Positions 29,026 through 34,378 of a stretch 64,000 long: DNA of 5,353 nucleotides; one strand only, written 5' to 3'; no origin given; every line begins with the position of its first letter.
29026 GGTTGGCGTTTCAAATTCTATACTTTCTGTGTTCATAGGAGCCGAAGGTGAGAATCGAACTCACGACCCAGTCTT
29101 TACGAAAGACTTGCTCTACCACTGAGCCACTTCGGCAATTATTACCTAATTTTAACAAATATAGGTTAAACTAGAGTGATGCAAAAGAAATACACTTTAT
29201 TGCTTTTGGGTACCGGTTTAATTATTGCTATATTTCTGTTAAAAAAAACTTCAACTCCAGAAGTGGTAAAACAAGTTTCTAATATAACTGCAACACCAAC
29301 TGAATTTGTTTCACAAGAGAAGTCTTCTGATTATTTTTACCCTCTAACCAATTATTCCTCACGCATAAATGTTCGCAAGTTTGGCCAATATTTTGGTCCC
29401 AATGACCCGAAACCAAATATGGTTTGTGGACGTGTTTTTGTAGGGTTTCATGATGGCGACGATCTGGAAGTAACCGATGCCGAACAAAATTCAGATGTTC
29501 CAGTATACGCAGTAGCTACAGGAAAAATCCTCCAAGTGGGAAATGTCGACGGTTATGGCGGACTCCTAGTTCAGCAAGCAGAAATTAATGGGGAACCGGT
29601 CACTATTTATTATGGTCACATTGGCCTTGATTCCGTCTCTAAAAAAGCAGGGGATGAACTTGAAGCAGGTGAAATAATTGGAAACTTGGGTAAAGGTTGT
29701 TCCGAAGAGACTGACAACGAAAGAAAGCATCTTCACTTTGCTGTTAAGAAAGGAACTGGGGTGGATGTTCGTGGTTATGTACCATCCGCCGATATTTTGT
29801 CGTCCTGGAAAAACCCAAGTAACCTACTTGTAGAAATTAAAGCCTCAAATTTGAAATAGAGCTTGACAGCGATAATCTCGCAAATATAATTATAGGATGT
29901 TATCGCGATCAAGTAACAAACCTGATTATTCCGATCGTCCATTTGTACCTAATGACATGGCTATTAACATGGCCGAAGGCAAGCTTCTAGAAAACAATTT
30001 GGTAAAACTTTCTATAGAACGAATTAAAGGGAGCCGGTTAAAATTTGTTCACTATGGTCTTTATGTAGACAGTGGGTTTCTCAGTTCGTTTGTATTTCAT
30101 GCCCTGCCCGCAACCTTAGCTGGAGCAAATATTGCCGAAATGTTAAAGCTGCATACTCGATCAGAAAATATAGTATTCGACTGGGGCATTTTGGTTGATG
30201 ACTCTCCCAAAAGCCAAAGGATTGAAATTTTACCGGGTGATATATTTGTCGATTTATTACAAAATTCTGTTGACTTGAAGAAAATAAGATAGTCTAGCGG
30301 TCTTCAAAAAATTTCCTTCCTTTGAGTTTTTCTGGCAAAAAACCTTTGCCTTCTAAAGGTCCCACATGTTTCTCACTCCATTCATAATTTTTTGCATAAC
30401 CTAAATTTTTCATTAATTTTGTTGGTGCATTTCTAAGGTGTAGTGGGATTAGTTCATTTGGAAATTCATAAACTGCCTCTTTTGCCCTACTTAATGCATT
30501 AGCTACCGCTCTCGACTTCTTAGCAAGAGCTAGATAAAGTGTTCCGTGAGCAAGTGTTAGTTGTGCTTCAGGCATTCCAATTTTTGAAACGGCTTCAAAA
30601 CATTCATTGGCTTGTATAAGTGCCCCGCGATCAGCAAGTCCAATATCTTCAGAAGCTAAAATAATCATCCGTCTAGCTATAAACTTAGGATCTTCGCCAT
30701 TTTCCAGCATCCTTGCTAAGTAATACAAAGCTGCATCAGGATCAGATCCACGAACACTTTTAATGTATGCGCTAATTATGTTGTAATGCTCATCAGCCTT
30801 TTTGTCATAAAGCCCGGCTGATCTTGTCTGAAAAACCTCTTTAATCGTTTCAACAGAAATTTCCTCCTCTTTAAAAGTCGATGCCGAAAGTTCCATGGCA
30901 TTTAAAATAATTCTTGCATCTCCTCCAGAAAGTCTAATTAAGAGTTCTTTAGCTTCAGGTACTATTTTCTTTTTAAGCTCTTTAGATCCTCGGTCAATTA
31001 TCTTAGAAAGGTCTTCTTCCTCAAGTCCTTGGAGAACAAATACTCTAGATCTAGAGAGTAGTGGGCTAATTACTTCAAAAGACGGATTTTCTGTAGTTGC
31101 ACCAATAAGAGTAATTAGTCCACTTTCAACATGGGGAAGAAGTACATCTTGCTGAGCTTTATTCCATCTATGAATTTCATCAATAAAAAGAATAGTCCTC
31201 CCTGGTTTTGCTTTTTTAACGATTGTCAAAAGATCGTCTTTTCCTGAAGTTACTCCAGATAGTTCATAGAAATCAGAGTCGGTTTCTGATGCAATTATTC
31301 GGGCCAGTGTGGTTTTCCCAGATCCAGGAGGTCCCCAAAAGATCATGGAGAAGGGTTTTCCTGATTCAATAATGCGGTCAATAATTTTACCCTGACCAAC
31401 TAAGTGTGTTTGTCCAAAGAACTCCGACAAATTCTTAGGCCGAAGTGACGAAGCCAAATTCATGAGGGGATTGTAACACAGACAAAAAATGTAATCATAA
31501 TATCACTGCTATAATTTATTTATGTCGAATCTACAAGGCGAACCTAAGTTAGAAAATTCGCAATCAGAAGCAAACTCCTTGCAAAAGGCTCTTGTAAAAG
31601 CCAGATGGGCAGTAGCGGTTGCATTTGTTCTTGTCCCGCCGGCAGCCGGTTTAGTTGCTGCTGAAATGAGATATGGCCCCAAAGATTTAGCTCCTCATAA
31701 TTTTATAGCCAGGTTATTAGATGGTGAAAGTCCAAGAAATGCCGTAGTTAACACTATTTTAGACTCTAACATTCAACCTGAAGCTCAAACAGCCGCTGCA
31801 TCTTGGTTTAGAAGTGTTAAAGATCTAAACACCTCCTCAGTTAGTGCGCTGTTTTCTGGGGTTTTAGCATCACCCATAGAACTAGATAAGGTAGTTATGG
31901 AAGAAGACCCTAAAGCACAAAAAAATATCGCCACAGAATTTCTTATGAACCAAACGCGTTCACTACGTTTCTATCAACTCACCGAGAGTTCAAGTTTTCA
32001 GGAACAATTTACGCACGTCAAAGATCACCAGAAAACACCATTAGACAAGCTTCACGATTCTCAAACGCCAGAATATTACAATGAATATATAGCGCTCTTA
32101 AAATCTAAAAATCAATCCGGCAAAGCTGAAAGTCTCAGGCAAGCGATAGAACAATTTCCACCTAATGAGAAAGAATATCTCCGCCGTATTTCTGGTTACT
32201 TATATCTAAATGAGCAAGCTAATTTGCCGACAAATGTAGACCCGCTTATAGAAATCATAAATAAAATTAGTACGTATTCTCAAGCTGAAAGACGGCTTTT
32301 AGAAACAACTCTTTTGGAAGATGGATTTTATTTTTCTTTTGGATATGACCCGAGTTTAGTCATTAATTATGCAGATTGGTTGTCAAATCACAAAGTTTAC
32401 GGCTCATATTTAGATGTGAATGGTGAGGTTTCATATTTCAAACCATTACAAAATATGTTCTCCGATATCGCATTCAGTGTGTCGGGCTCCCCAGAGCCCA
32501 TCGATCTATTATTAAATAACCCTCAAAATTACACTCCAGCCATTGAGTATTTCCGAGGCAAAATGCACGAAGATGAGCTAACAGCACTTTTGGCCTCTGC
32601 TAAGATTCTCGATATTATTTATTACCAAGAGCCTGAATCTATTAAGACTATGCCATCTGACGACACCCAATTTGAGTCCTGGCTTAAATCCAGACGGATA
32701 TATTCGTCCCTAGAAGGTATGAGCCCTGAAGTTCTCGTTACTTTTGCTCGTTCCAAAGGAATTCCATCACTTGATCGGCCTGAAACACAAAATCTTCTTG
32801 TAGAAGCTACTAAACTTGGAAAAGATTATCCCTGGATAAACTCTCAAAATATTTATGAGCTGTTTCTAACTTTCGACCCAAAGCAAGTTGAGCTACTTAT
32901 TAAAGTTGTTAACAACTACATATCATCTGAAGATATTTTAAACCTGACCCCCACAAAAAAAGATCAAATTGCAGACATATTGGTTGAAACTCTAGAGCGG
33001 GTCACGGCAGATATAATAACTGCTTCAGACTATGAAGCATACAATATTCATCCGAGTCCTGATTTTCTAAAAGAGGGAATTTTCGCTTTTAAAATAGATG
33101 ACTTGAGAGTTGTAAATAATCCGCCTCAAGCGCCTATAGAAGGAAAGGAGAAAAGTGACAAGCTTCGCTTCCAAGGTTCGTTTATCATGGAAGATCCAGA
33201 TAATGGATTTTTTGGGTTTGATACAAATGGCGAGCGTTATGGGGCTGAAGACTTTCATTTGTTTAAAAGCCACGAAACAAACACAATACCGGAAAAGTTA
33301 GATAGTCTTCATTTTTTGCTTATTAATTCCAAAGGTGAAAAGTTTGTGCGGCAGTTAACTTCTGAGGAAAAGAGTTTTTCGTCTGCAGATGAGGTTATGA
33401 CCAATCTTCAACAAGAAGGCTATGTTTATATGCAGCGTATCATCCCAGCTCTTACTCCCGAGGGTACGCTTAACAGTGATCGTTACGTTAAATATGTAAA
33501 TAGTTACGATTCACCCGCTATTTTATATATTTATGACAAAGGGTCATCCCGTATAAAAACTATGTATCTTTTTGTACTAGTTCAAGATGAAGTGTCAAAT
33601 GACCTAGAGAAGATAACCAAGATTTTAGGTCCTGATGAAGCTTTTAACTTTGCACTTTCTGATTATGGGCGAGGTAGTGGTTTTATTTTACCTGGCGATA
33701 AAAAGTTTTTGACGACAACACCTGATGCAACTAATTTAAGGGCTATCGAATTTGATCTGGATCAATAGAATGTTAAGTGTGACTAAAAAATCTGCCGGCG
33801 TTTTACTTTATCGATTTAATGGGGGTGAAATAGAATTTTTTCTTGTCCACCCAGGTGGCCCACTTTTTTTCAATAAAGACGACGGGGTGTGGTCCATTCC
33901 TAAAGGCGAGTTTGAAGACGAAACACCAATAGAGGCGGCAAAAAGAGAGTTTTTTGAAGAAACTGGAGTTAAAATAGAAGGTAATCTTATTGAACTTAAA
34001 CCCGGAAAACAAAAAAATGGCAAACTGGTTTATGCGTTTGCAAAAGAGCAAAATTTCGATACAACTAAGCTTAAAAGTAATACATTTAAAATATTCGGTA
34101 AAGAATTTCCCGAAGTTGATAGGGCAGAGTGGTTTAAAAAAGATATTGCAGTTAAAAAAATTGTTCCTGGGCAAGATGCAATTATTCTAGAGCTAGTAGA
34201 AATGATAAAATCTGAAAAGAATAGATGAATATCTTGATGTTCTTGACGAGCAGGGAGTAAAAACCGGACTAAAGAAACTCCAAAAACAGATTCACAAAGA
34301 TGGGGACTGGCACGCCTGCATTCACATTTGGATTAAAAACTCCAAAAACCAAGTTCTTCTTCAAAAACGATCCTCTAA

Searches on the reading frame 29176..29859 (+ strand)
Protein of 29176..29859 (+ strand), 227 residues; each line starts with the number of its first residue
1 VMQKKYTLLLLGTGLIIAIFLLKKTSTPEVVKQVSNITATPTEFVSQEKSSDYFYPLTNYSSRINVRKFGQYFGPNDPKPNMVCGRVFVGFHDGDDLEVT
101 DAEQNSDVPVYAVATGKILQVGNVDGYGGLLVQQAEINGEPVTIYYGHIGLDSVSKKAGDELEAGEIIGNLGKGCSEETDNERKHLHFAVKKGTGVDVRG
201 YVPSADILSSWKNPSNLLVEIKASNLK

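Call 30: search_protein_families(library=pfam, proteins=[window:29176-29859:+], max_evalue=0.0001)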
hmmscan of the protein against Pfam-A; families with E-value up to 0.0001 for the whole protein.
window:29176-29859:+ (227 aa): 1 family
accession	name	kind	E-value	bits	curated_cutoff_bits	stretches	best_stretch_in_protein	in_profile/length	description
PF01551.29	Peptidase_M23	-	4.7e-13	49.6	28.7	1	101-194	7-92/96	Peptidase family M23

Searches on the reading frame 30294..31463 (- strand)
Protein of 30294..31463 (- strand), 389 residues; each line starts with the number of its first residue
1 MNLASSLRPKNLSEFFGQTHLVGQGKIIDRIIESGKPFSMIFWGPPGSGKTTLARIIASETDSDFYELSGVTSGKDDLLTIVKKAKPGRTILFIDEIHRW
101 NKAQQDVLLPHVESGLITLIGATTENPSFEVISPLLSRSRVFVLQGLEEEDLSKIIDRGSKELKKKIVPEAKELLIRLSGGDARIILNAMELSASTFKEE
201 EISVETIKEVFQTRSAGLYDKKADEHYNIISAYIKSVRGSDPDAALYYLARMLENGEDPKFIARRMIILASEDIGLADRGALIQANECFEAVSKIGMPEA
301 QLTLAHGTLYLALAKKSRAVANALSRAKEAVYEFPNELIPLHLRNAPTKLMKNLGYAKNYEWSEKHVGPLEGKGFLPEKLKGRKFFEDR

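Call 30: search_protein_families(library=pfam, proteins=[window:30294-31463:-], max_evalue=0.0001)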
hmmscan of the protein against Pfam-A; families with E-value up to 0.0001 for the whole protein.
window:30294-31463:- (389 aa): 7 families
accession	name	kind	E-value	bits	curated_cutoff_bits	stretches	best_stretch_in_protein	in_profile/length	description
PF12002.13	MgsA_C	-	4.6e-54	183.2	27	1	239-387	1-149/167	MgsA AAA+ ATPase C terminal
PF16193.11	AAA_assoc_2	-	7.9e-21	74.5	34.3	1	164-238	4-81/81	AAA C-terminal domain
PF05496.18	RuvB_N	-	1e-17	64.8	27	1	7-119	1-115/159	Holliday junction DNA helicase RuvB P-loop domain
PF00004.35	AAA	-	2.2e-16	60.9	21.2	1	40-141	1-123/131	ATPase family associated with various cellular activities (AAA)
PF07728.20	AAA_5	-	3e-05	24.5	22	0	40-114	2-92/139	AAA domain (dynein-related subfamily)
PF01637.24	ATPase_2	-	3e-05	24.4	33.2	0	27-63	10-46/225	ATPase domain predominantly from Archaea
PF01078.27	Mg_chelatase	-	7.2e-05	22.7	20.3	0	38-58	23-43/207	Magnesium chelatase, subunit ChlI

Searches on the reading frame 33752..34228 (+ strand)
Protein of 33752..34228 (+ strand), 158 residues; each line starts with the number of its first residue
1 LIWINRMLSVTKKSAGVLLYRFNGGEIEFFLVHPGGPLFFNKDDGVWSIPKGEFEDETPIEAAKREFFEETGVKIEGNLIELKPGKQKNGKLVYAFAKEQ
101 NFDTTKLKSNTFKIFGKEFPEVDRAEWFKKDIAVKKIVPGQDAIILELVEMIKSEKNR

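Call 30: search_protein_families(library=pfam, proteins=[window:33752-34228:+], max_evalue=0.0001)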
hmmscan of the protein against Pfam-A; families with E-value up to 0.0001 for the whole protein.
window:33752-34228:+ (158 aa): 1 family
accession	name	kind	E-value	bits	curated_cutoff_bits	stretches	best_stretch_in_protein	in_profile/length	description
PF00293.34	NUDIX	-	1.3e-12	48.3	21.1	1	13-144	4-130/134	NUDIX domain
